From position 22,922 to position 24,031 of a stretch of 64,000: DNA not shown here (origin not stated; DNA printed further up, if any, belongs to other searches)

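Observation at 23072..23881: Secreted dockerin-like repeat protein inserted into the otherwise universal rpsL-rpsG-fusA-tuf (str) operon, built from four about 183-bp tandem DNA repeats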

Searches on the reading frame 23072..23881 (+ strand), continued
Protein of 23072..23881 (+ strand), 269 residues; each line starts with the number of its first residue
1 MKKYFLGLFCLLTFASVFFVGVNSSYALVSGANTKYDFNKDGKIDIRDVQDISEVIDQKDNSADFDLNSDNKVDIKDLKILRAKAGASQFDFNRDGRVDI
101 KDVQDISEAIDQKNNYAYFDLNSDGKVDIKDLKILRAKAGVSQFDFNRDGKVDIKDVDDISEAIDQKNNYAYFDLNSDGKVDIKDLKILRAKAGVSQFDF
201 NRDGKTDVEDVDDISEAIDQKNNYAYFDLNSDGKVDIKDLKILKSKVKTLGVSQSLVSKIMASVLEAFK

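Call 84: search_protein_families(library=pfam, proteins=[P0226, P0225, P0223, P0228, P0229, P0230, P0231, P0232, P0233, P0234], max_evalue=0.001)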
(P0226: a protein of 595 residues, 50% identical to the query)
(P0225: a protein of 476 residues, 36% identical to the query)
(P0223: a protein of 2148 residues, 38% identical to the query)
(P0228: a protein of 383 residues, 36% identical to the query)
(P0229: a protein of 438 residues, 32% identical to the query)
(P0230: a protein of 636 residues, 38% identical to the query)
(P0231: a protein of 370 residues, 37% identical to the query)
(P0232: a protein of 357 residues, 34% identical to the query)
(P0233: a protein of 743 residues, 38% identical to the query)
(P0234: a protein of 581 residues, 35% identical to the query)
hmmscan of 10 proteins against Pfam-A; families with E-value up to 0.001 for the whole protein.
P0226 (595 aa): 4 families
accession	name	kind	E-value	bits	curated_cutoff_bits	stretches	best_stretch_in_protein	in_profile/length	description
PF00404.24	Dockerin_1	-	1.9e-12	47.6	22.9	1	383-429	2-53/57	Dockerin type I domain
PF01471.23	PG_binding_1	-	2.5e-11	44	23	1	110-162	1-50/57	Putative peptidoglycan binding domain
PF00036.39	EF-hand_1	-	6.6e-05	22.6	25.4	0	383-401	9-27/29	EF hand domain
PF25621.1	PhiKZ_gp244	-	0.00032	21.2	27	0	426-462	37-73/116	Bacteriophage PhiKZ capsid decoration protein gp244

P0225 (476 aa): 7 families
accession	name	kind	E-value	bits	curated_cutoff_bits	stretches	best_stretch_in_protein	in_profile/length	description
PF00404.24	Dockerin_1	-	9e-35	119.1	22.9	7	415-464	2-56/57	Dockerin type I domain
PF13405.12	EF-hand_6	-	4.5e-18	63.6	25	0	357-375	7-25/30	EF-hand domain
PF13499.12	EF-hand_7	-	1.9e-17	63.8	30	1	301-375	9-65/67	EF-hand domain pair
PF00036.39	EF-hand_1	-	1.9e-17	61.9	25.4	0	354-375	4-25/29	EF hand domain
PF09373.15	PMBR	-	5.4e-05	23.5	24.9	0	364-382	2-20/33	Pseudomurein-binding repeat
PF13202.12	EF-hand_5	-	0.00018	21.3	25.9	0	135-144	9-18/25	EF hand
PF19707.4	DUF6204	-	0.00024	21.9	27.5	0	354-370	32-48/114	Family of unknown function (DUF6204)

P0223 (2148 aa): 7 families
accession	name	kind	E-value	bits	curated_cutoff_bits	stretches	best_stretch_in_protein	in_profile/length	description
PF00404.24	Dockerin_1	-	2e-98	322.9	22.9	16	1390-1439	2-54/57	Dockerin type I domain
PF13405.12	EF-hand_6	-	8.3e-52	168.4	25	0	843-869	4-30/30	EF-hand domain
PF13499.12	EF-hand_7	-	1.8e-46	156.8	30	0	1271-1316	9-61/67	EF-hand domain pair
PF00036.39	EF-hand_1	-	5.1e-43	141.9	25.4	0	843-865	4-26/29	EF hand domain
PF13202.12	EF-hand_5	-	4.1e-25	86.5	25.9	0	843-864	3-24/25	EF hand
PF23786.1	Baseplate_wedge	-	4.6e-12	46.4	27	1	86-136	171-221/284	Phage baseplate wedge subunit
PF14658.12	EF-hand_9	-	5.9e-05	23.9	37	0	1328-1360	4-36/66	EF-hand domain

P0228 (383 aa): 3 families
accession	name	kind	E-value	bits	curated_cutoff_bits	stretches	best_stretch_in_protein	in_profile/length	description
PF00404.24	Dockerin_1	-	3.5e-19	69.2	22.9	1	242-284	1-49/57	Dockerin type I domain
PF00036.39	EF-hand_1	-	1.5e-08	34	25.4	0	99-113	9-23/29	EF hand domain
PF13499.12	EF-hand_7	-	0.00065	20.4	30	0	271-310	11-32/67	EF-hand domain pair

P0229 (438 aa): 5 families
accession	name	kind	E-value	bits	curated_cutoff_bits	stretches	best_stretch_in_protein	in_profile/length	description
PF00404.24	Dockerin_1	-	1.3e-23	83.3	22.9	3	324-372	2-55/57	Dockerin type I domain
PF00036.39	EF-hand_1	-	6.5e-12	44.6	25.4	0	323-342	8-27/29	EF hand domain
PF13405.12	EF-hand_6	-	8.5e-09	34.8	25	0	323-342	8-27/30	EF-hand domain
PF13202.12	EF-hand_5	-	3.4e-08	33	25.9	0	411-427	8-24/25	EF hand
PF13499.12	EF-hand_7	-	4.6e-05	24.1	30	0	94-136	10-61/67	EF-hand domain pair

P0230 (636 aa): 6 families
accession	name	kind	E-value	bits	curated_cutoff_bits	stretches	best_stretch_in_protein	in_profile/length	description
PF00404.24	Dockerin_1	-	1.2e-39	134.7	22.9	3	423-466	5-52/57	Dockerin type I domain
PF13499.12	EF-hand_7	-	7.8e-11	42.6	30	0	332-400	11-58/67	EF-hand domain pair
PF01471.23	PG_binding_1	-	1.2e-10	41.9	23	1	576-630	2-57/57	Putative peptidoglycan binding domain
PF13202.12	EF-hand_5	-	4.6e-10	38.9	25.9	0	503-521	3-21/25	EF hand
PF00036.39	EF-hand_1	-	9.8e-09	34.6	25.4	0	390-404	8-22/29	EF hand domain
PF13405.12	EF-hand_6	-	4.9e-08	32.5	25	0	390-404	8-22/30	EF-hand domain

P0231 (370 aa): 2 families
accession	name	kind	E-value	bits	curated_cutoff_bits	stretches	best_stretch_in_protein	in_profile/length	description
PF00404.24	Dockerin_1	-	4.6e-20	72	22.9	2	118-166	3-56/57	Dockerin type I domain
PF17932.6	TetR_C_24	-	0.00038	21.1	26.4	0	149-191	63-105/114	Tetracyclin repressor-like, C-terminal domain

P0232 (357 aa): 5 families
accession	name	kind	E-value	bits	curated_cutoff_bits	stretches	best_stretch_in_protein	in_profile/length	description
PF00404.24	Dockerin_1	-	2.5e-34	117.7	22.9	6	300-348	2-51/57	Dockerin type I domain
PF13405.12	EF-hand_6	-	2.1e-10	39.8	25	0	187-203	7-23/30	EF-hand domain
PF00036.39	EF-hand_1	-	2e-09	36.7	25.4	0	75-88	8-21/29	EF hand domain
PF13499.12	EF-hand_7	-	5.2e-08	33.6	30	0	104-147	10-63/67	EF-hand domain pair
PF13202.12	EF-hand_5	-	7e-05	22.6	25.9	0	75-85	7-17/25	EF hand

P0233 (743 aa): 5 families
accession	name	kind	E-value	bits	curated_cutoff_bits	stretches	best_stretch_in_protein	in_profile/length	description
PF00404.24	Dockerin_1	-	9.9e-41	138.2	22.9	6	564-609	3-54/57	Dockerin type I domain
PF01471.23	PG_binding_1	-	6.9e-22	77.8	23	2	43-99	1-56/57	Putative peptidoglycan binding domain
PF13202.12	EF-hand_5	-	5.2e-10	38.8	25.9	0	377-390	8-21/25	EF hand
PF13499.12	EF-hand_7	-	3.5e-08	34.1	30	0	347-391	10-63/67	EF-hand domain pair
PF00036.39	EF-hand_1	-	7.4e-08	31.9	25.4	0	376-391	8-23/29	EF hand domain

P0234 (581 aa): 5 families
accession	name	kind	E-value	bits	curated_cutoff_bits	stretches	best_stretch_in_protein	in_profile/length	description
PF00404.24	Dockerin_1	-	1.3e-43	147.4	22.9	4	386-435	3-56/57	Dockerin type I domain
PF00036.39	EF-hand_1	-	1e-08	34.6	25.4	0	53-73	4-24/29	EF hand domain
PF13202.12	EF-hand_5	-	5.5e-06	26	25.9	0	57-73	7-23/25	EF hand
PF13499.12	EF-hand_7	-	0.00012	22.8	30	0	479-539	11-66/67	EF-hand domain pair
PF13405.12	EF-hand_6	-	0.00036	20.5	25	0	54-73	5-24/30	EF-hand domain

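Call 88: search_protein_families(library=phrogs, proteins=[window:23072-23878:+], max_evalue=0.01)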
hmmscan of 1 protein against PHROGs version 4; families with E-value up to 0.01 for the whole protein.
window:23072-23878:+ (269 aa): 5 families
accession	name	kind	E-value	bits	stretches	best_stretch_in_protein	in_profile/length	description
phrog_2104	-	unknown function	4e-07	31.2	0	66-105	32-71/103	-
phrog_21142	-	DNA, RNA and nucleotide metabolism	0.00013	22.9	0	204-268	116-179/185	nucloid associated Lsr2-like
phrog_5946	-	unknown function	0.00084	20.4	0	101-133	8-40/69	-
phrog_7777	-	unknown function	0.00096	20.2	0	167-206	17-57/83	-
phrog_4364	-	unknown function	0.0046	17.9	0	36-61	15-40/54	-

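Call 92: search_protein_families(library=pfam, alignment_id=A6, max_evalue=0.00001)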
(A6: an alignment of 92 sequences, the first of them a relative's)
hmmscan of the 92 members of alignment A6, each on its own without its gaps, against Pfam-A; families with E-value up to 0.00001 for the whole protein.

A. member 1, P0225 (476 aa): 4 families
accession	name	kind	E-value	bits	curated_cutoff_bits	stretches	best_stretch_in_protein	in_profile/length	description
PF00404.24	Dockerin_1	-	9e-35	119.1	22.9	3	415-464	2-56/57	Dockerin type I domain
PF13405.12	EF-hand_6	-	4.5e-18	63.6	25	0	357-375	7-25/30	EF-hand domain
PF13499.12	EF-hand_7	-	1.9e-17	63.8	30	0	301-375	9-65/67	EF-hand domain pair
PF00036.39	EF-hand_1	-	1.9e-17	61.9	25.4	0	354-375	4-25/29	EF hand domain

B. families by the number of members that match (of 92 scanned): 18 families
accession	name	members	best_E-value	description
PF00404.24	Dockerin_1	88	1.1e-73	Dockerin type I domain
PF00036.39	EF-hand_1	48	4.8e-39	EF hand domain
PF13499.12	EF-hand_7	43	1.6e-41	EF-hand domain pair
PF13405.12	EF-hand_6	39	1.6e-39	EF-hand domain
PF13202.12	EF-hand_5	32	3.5e-38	EF hand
PF13517.12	FG-GAP_3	10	1.6e-43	FG-GAP-like repeat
PF13833.12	EF-hand_8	8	1e-14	EF-hand domain pair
PF01839.29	FG-GAP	3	1.7e-26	FG-GAP repeat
PF00150.24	Cellulase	2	4.9e-50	Cellulase (glycosyl hydrolase family 5)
PF01471.23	PG_binding_1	2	2.5e-11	Putative peptidoglycan binding domain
PF00028.23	Cadherin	1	5.6e-21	Cadherin domain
PF00963.24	Cohesin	1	4e-16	Cohesin domain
PF18884.5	TSP3_bac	1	4e-13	Bacterial TSP3 repeat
PF10149.14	TM231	1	4.7e-09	Transmembrane protein 231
PF01457.22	Peptidase_M8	1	5.7e-09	Leishmanolysin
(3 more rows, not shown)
